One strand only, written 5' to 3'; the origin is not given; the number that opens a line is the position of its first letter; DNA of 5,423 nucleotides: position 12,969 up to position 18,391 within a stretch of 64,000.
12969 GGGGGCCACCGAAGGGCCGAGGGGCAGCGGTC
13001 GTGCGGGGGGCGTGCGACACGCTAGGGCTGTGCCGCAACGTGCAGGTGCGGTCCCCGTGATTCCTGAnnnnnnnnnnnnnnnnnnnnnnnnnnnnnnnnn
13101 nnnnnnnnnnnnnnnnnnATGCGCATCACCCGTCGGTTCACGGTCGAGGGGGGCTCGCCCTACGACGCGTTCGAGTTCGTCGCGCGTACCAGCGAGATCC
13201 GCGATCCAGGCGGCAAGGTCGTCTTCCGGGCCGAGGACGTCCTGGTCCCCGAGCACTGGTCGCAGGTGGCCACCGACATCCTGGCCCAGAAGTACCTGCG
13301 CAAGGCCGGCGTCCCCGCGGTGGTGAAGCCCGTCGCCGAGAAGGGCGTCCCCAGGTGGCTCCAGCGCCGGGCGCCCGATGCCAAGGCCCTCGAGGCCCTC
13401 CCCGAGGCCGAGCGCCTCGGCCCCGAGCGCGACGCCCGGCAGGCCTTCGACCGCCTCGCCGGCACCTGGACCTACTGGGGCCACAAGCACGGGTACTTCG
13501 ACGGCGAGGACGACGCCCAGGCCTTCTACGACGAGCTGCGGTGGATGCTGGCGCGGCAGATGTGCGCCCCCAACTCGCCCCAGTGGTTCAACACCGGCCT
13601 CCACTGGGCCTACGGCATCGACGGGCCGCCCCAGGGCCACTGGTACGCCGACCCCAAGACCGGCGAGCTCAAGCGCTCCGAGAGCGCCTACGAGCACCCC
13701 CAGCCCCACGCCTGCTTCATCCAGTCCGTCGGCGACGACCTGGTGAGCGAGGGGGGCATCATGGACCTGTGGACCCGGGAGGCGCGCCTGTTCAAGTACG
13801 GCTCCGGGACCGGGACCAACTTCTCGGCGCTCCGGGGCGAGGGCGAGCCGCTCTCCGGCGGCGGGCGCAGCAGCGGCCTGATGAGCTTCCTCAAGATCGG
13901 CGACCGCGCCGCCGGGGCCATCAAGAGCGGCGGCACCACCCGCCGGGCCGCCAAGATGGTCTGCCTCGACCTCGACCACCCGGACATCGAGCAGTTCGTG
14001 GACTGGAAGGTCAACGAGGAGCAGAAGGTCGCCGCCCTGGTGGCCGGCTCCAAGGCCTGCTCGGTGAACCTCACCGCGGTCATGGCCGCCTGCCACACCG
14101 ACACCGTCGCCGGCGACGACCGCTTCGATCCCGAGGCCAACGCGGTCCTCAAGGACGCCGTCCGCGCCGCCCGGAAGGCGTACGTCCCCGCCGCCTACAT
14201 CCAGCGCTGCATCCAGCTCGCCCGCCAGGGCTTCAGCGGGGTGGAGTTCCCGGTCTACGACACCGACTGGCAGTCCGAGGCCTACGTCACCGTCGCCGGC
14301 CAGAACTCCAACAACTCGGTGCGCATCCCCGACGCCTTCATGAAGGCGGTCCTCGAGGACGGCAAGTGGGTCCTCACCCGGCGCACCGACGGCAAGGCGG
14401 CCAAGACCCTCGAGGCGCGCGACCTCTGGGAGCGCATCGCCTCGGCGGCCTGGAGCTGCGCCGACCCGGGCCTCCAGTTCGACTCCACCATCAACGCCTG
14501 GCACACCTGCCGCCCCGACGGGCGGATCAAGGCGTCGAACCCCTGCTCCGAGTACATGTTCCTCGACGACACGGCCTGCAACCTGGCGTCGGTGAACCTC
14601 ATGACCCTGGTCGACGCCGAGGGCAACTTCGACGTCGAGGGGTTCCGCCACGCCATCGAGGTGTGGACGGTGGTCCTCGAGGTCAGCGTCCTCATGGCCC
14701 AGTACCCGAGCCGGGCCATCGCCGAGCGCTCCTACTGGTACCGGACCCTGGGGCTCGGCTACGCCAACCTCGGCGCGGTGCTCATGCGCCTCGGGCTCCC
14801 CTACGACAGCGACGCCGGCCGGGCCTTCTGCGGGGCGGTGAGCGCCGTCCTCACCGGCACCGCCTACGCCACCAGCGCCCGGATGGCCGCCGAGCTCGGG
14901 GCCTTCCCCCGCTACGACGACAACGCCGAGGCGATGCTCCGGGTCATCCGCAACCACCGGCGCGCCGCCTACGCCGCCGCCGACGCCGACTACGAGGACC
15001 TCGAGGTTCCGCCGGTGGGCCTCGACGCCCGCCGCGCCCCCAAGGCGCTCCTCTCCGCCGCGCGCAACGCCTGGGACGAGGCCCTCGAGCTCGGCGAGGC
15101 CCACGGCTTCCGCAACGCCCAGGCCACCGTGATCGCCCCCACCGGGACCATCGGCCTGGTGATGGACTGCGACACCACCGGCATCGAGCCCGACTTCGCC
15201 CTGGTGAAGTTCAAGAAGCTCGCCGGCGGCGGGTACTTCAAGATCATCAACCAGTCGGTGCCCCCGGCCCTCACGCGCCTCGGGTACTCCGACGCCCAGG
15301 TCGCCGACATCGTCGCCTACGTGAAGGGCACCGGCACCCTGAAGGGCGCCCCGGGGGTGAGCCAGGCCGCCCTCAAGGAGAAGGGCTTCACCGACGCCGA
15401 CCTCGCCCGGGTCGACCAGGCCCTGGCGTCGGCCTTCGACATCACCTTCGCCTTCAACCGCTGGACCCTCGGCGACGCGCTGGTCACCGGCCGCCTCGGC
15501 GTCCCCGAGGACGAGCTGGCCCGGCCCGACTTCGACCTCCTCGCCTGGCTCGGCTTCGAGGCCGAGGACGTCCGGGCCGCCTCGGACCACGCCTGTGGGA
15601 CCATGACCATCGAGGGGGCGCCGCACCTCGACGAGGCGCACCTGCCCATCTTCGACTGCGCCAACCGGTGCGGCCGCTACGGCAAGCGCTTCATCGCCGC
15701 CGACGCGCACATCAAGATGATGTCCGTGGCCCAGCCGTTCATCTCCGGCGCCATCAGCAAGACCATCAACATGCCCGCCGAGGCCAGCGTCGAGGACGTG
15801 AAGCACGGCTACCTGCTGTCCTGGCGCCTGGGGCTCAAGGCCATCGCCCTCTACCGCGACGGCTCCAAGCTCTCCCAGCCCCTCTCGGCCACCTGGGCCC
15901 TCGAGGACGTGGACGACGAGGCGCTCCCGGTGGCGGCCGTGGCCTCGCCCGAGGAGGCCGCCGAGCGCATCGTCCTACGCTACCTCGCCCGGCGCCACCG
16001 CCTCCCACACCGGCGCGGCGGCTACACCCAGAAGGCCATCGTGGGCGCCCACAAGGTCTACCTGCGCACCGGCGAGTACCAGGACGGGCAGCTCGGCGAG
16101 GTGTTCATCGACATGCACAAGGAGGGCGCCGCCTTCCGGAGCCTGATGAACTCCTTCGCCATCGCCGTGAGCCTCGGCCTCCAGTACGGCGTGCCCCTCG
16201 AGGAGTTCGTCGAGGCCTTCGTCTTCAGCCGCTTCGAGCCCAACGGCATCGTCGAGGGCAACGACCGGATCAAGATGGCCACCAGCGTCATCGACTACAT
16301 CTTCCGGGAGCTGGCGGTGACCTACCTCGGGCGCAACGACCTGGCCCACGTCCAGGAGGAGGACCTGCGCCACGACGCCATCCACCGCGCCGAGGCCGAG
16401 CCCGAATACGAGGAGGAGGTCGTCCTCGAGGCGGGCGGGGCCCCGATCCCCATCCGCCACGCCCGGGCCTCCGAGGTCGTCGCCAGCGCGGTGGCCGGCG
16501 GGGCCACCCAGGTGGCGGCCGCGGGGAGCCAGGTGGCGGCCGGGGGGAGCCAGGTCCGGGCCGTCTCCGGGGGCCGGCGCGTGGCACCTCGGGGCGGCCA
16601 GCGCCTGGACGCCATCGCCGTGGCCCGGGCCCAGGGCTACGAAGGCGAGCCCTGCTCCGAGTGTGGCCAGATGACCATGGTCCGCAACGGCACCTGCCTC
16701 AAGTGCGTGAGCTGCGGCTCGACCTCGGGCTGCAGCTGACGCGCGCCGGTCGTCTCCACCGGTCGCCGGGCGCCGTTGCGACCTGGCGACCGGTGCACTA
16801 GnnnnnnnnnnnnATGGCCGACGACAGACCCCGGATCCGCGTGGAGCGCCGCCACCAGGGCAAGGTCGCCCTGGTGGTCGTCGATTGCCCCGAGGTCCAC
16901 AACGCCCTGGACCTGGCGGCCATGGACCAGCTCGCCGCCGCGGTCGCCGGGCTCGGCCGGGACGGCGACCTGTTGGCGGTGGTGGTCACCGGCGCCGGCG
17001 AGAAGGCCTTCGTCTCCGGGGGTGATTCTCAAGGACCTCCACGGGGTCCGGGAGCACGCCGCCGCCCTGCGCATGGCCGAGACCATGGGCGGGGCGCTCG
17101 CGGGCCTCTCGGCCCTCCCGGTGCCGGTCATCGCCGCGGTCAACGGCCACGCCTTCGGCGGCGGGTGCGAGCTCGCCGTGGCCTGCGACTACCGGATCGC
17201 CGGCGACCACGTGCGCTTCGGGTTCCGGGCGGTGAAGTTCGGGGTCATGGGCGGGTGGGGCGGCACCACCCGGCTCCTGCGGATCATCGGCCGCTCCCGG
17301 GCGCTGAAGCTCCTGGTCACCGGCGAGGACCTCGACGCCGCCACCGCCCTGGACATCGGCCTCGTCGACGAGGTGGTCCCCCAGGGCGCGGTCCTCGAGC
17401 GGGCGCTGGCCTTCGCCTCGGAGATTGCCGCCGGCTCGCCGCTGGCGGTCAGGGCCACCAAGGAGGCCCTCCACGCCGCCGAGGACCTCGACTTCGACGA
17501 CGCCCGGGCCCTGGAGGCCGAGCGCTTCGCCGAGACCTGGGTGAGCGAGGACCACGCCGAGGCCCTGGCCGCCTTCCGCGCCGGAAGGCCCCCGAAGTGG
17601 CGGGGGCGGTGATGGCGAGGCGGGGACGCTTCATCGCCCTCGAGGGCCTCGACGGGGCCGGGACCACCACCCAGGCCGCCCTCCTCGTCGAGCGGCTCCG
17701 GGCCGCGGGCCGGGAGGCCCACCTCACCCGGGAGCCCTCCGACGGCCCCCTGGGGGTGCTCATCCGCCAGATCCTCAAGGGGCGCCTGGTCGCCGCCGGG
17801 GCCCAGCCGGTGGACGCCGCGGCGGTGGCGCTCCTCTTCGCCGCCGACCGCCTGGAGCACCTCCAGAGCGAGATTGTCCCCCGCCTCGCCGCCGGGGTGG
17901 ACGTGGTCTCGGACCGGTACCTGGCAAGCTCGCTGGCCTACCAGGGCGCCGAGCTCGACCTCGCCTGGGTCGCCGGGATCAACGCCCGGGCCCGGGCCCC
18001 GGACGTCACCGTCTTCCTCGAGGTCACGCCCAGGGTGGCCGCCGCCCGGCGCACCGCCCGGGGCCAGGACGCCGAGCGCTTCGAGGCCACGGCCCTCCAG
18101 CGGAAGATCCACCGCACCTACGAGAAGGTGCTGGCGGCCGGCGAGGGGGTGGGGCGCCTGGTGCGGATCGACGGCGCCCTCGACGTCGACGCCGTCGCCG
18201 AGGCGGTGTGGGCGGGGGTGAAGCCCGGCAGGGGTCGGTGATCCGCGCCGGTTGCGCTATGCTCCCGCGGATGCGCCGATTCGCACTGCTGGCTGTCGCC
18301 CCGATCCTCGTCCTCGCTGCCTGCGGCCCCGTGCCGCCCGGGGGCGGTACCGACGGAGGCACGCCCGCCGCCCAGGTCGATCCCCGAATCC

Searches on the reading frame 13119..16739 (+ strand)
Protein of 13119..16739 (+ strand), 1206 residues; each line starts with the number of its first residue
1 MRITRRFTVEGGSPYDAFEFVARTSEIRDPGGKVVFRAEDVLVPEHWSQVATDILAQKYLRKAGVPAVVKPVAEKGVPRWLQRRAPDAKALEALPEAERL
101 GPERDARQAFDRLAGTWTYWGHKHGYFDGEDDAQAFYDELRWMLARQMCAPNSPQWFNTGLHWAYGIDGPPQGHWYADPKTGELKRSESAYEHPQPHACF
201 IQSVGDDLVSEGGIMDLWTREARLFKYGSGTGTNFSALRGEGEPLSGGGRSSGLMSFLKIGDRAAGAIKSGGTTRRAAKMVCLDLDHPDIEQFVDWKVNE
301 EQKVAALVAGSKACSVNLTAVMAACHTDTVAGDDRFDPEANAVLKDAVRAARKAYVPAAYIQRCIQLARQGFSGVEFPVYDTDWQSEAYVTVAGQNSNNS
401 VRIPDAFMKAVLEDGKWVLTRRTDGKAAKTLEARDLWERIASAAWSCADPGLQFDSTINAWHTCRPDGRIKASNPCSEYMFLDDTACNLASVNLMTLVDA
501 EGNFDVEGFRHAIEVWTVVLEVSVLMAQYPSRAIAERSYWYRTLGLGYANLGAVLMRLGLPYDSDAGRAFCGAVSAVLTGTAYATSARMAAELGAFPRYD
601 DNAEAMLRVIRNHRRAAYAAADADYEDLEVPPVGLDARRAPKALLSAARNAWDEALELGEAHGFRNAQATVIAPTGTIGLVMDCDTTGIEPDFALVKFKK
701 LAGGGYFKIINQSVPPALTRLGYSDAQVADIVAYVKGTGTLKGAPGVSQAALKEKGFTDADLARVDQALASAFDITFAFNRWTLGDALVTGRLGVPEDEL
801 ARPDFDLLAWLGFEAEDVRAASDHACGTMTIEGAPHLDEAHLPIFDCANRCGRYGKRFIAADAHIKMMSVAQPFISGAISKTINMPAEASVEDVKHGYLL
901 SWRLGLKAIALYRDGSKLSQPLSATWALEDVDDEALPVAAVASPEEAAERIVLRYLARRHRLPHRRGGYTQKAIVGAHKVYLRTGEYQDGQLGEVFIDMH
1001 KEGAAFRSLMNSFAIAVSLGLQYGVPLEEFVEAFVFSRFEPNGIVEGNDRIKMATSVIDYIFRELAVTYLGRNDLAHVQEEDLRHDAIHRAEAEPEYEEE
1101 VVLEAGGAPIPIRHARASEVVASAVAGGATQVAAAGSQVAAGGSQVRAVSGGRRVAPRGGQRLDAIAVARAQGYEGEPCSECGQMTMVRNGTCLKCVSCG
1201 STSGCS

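Call 8: search_protein_families(library=pfam, proteins=[window:13119-16739:+], max_evalue=0.01)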
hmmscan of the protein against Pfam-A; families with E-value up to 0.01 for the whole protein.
window:13119-16739:+ (1206 aa): 4 families
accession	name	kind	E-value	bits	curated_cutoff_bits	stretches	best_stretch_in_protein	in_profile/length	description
PF02867.20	Ribonuc_red_lgC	-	1.9e-127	426.5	23.9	2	198-750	2-459/523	Ribonucleotide reductase, barrel domain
PF08471.15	Ribonuc_red_2_N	-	1.4e-41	141.3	27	1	32-147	2-103/103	Class II vitamin B12-dependent ribonucleotide reductase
PF12637.14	TSCPD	-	1.2e-10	42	22.8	1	971-1066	5-85/88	TSCPD domain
PF20772.2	TACO1_YebC_N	-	0.00045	21.1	36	1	337-368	39-70/73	TACO1/YebC protein N-terminal domain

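Call 9: find_related_loci(query=window:13119-16739:+, collection=genome_contigs, flank=3000)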
Query window:13119-16739:+ (1206 aa) in genome_contigs; peptide patterns used: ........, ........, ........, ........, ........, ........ (x = any residue, [..] = any of these).
600 stretches matched a pattern (row limit reached: there are more); 599 encode a relative of the query (tblastn E <= 1e-3); the best 80 are kept; 80 distinct loci.
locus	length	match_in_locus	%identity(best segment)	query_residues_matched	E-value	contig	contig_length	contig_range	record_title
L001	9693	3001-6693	63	1-1206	0e+0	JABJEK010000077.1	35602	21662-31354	MAG: Rhodospirillaceae bacterium isolate SI074_bin10 k141_1451719, whole genome shotgun sequence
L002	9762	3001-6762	62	1-1206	0e+0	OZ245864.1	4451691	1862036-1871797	MAG: Tagaea sp. isolate b89f3a61-f39d-4744-9122-d78dad599a90 genome assembly, chromosome: 1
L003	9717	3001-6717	62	1-1206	0e+0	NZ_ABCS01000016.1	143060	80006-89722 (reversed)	Plesiocystis pacifica SIR-1 1103186006307, whole genome shotgun sequence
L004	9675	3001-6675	63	1-1206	0e+0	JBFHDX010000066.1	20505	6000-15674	MAG: Alphaproteobacteria bacterium isolate Mix_sand07.2021.05.D.48 k141_843337_length_20505_cov_28.1525, whole genome sh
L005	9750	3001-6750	62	1-1206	0e+0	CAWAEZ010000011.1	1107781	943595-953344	MAG: uncultured Alphaproteobacteria bacterium isolate MFD09671.bin.1.162 genome assembly, contig: contig_3398, whole gen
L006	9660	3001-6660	63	1-1206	0e+0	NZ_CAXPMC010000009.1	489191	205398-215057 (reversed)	MAG: Ferrovibrio sp. isolate 02um_A1D0723_1.24 k127_862791, whole genome shotgun sequence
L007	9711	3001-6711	62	1-1206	0e+0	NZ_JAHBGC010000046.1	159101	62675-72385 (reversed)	Ancylobacter dichloromethanicus strain VKM B-2484 GCM70017643_46, whole genome shotgun sequence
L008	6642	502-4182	62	1-1206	0e+0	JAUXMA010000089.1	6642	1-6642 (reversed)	MAG: Rhodospirillaceae bacterium isolate CSMAG_3148 CSMAG_3148_k141_552959_length_6642_cov_11.8223, whole genome shotgun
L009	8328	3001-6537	62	1-1206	0e+0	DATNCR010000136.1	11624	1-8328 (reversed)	MAG TPA_asm: Nitrospiraceae bacterium isolate SMAG_U11219 k141_3419121, whole genome shotgun sequence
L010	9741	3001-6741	60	1-1206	0e+0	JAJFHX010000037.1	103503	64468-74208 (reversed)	MAG: Hyphomicrobiales bacterium isolate OFTM288 OFTM288_36, whole genome shotgun sequence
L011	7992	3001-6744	62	1-1206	0e+0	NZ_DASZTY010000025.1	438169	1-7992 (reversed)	MAG: Hyphomicrobium sp. isolate SMAG_U6089 k141_1175628, whole genome shotgun sequence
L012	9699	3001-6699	62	1-1206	0e+0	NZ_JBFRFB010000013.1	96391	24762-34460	Microvirga sp. 2YAF29 SCAFFOLD_12, whole genome shotgun sequence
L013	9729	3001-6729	62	1-1206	0e+0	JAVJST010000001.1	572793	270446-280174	MAG: Rhodospirillales bacterium isolate G1-WW12-23 k141_98040, whole genome shotgun sequence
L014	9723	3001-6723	61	1-1205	0e+0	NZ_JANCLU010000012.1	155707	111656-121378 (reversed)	Alsobacter ponti strain SYSU M60028 NODE_12_length_155707_cov_121.419791, whole genome shotgun sequence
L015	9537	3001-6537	62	1-1206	0e+0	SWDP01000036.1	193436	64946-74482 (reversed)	MAG: Nitrospira sp. isolate RSF6 Nitrospira_sp_RSF6_3, whole genome shotgun sequence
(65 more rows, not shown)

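Call 10: find_encoding_contigs(protein=window:13119-16739:+, flank=3000, max_places=6)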
Protein window:13119-16739:+ (1206 aa): 1 contig read that carries it; 1 place shown.
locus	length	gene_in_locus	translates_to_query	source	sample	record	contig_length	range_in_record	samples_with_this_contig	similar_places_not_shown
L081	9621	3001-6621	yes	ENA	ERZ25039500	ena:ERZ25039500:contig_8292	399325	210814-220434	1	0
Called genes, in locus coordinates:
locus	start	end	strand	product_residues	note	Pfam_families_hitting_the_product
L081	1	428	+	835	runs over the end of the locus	PF17191:RecG_wedge, PF00270:DEAD, PF04851:ResIII (weak), PF00271:Helicase_C, PF19833:RecG_dom3_C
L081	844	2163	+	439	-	PF00291:PALP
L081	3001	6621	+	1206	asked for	PF08471:Ribonuc_red_2_N, PF02867:Ribonuc_red_lgC, PF12637:TSCPD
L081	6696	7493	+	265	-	PF00378:ECH_1, PF16113:ECH_2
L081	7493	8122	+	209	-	PF02223:Thymidylate_kin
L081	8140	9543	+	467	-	PF03583:LIP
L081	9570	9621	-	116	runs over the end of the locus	-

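Call 11: find_homologous_proteins(query=window:13119-16739:+, max_evalue=1e-100)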
Query window:13119-16739:+ (1206 aa): 8000 proteins with E <= 1e-100 among 8000 candidates; the best 120 are listed.
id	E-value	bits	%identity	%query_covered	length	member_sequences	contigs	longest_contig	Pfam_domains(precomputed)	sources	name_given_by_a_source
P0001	0.0e+0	2622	95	100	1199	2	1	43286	PF02867.21,PF08471.16,PF12637.15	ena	-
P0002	0.0e+0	2132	76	100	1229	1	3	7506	PF02867.21,PF08471.16,PF12637.15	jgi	jgi:ribonucleoside-diphosphate reductase alpha chain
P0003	0.0e+0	2122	76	100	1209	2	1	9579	PF02867.21,PF08471.16,PF12637.15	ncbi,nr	ncbi:MAG: vitamin B12-dependent ribonucleotide reductase [Deltaproteobacteria bacterium]|nr:MAG: vit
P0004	0.0e+0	2082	74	100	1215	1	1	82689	PF02867.21,PF08471.16,PF12637.15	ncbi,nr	ncbi:MAG: vitamin B12-dependent ribonucleotide reductase [Deltaproteobacteria bacterium]|nr:vitamin 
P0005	0.0e+0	1831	66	100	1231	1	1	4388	PF02867.21,PF08471.16,PF12637.15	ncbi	-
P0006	0.0e+0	1828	66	100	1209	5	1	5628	PF02867.21,PF08471.16,PF12637.15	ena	-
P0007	0.0e+0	1823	67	100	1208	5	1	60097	PF02867.21,PF08471.16,PF12637.15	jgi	jgi:ribonucleoside-diphosphate reductase alpha chain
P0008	0.0e+0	1812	65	99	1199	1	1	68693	PF02867.21,PF08471.16,PF12637.15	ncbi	-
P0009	0.0e+0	1809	67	100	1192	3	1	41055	PF02867.21,PF08471.16,PF12637.15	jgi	-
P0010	0.0e+0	1807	65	100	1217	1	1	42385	PF02867.21,PF08471.16,PF12637.15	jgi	jgi:ribonucleoside-diphosphate reductase alpha chain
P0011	0.0e+0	1806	66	100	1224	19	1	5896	PF02867.21,PF08471.16,PF12637.15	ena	-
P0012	0.0e+0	1806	66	100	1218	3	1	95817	PF02867.21,PF08471.16,PF12637.15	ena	-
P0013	0.0e+0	1805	65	100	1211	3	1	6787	PF02867.21,PF08471.16,PF12637.15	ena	-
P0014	0.0e+0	1803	66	100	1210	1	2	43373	PF02867.21,PF08471.16,PF12637.15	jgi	jgi:ribonucleoside-diphosphate reductase alpha chain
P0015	0.0e+0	1802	66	100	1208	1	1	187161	PF02867.21,PF08471.16,PF12637.15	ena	-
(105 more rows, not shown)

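Call 12: find_encoding_contigs(protein=P0001, flank=3500, max_places=3)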
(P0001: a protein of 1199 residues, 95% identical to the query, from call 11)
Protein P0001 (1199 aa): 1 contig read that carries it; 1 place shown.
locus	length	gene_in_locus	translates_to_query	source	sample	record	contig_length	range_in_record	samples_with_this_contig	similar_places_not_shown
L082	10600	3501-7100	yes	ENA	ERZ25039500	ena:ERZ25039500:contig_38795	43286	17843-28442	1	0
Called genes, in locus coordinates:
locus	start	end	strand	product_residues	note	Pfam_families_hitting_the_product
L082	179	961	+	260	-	PF00271:Helicase_C, PF22590:Cas3-like_C_2 (weak), PF19833:RecG_dom3_C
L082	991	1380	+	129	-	PF12773:DZR (faint)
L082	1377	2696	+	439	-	PF00291:PALP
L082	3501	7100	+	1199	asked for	PF08471:Ribonuc_red_2_N, PF02867:Ribonuc_red_lgC, PF12637:TSCPD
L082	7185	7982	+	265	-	PF00378:ECH_1, PF16113:ECH_2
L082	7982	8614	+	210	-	PF02223:Thymidylate_kin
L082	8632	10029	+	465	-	PF03583:LIP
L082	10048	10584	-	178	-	-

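Call 13: find_encoding_contigs(protein=P0002, flank=3500, max_places=3)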
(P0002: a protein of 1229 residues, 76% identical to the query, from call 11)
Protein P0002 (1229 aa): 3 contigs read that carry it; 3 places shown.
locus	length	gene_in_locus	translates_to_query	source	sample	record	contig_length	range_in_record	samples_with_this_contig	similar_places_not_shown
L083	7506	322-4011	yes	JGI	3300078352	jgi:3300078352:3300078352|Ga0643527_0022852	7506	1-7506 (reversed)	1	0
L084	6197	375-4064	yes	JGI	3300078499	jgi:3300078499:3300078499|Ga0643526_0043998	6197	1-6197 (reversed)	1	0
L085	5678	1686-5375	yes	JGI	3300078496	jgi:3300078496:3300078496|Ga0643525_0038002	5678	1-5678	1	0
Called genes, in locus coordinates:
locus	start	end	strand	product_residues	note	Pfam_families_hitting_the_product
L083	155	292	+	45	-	-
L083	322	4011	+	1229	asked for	PF08471:Ribonuc_red_2_N, PF02867:Ribonuc_red_lgC, PF12637:TSCPD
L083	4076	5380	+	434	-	PF00211:Guanylate_cyc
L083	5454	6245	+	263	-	PF00378:ECH_1, PF16113:ECH_2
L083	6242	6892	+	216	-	PF02223:Thymidylate_kin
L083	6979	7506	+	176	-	?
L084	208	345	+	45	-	-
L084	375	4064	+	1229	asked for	PF08471:Ribonuc_red_2_N, PF02867:Ribonuc_red_lgC, PF12637:TSCPD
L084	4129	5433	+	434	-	PF00211:Guanylate_cyc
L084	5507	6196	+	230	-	?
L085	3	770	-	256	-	?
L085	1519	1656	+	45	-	-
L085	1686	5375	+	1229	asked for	PF08471:Ribonuc_red_2_N, PF02867:Ribonuc_red_lgC, PF12637:TSCPD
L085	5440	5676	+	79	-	?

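Call 14: find_encoding_contigs(protein=P0003, flank=3500, max_places=3)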
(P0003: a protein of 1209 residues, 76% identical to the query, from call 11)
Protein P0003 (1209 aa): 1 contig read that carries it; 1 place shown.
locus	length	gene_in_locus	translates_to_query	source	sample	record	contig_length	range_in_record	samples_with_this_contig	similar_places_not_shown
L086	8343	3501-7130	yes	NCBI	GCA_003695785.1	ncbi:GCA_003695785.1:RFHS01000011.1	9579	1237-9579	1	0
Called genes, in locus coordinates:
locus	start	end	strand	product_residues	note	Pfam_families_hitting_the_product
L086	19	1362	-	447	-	PF00291:PALP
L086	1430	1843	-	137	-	PF12773:DZR (faint)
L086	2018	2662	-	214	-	PF01135:PCMT, PF13489:Methyltransf_23 (weak), PF13847:Methyltransf_31, PF08241:Methyltransf_11 (weak), PF08242:Methyltransf_12 (weak), PF13649:Methyltransf_25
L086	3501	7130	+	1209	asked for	PF08471:Ribonuc_red_2_N, PF02867:Ribonuc_red_lgC, PF12637:TSCPD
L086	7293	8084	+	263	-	PF00378:ECH_1, PF16113:ECH_2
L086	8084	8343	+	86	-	PF02223:Thymidylate_kin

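Call 15: find_encoding_contigs(protein=P0004, flank=3500, max_places=3)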
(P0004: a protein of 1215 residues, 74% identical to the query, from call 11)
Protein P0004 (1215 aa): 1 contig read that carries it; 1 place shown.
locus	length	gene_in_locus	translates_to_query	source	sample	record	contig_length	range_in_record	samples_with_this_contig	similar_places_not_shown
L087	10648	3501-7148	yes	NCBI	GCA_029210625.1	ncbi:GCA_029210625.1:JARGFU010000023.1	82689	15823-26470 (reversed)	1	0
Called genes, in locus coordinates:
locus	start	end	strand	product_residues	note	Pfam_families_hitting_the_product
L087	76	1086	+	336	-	PF01694:Rhomboid, PF13432:TPR_16 (weak), PF14559:TPR_19 (weak)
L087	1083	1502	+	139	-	-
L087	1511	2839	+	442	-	PF00291:PALP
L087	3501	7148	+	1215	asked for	PF08471:Ribonuc_red_2_N, PF02867:Ribonuc_red_lgC, PF12637:TSCPD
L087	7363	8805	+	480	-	PF13360:PQQ_2, PF13517:FG-GAP_3 (faint), PF01839:FG-GAP (faint), PF23727:Beta-prop_FAM234A_B (faint)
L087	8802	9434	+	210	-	PF08818:DUF1801, PF13376:OmdA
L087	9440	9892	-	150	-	PF13673:Acetyltransf_10 (faint), PF00583:Acetyltransf_1, PF13508:Acetyltransf_7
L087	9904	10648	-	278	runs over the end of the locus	-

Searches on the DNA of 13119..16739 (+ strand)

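Call 20: search_rna_families(sources=[L082, L085, L086, L087, L003, L027, L001, L002, L007, L009, L015, L050, L062, L064], threshold=gathering)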
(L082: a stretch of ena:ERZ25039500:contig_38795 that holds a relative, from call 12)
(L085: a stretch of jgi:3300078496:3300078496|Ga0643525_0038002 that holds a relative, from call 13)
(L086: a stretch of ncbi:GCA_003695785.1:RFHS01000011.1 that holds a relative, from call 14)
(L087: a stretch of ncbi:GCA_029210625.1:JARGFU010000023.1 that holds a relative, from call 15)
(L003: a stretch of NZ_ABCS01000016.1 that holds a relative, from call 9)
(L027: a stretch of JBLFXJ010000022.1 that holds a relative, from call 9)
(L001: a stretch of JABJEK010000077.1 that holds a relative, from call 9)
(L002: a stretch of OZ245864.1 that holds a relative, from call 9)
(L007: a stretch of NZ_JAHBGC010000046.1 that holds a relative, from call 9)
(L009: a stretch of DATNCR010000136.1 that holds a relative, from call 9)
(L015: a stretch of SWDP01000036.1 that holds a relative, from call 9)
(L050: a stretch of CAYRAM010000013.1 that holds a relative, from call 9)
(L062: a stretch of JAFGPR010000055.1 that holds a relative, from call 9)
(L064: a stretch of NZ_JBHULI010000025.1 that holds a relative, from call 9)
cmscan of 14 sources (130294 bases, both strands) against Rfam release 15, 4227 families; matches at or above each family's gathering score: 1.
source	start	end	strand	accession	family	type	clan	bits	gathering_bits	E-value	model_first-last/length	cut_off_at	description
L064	252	467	+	RF00174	Cobalamin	Cis-reg; riboswitch;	CL00101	93.2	31.5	1.4e-21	1-189/189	no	Cobalamin riboswitch aptamer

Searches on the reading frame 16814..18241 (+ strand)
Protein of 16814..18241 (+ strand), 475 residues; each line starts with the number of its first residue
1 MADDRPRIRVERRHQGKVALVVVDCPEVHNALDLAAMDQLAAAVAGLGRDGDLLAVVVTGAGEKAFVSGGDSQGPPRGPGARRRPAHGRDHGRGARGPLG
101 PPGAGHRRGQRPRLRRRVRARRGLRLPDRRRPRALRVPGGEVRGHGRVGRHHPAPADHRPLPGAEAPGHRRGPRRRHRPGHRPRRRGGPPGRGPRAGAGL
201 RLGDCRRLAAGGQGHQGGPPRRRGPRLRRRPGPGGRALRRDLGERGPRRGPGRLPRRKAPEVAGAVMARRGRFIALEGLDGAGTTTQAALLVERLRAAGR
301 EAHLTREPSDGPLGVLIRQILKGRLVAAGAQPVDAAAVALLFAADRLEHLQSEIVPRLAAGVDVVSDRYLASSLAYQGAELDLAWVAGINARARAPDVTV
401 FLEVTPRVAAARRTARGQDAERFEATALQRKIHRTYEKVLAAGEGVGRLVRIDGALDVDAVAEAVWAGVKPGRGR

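Call 8: search_protein_families(library=pfam, proteins=[window:16814-18241:+], max_evalue=0.01)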
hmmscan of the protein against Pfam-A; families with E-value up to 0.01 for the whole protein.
window:16814-18241:+ (475 aa): 3 families
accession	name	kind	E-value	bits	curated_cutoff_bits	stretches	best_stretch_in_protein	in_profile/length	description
PF02223.23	Thymidylate_kin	-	1.2e-41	142.9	27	1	276-461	1-181/185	Thymidylate kinase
PF00378.25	ECH_1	-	2.1e-07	31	27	1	15-73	3-60/251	Enoyl-CoA hydratase/isomerase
PF16113.10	ECH_2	-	3.7e-05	23.8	27.2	1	20-71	3-54/335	Enoyl-CoA hydratase/isomerase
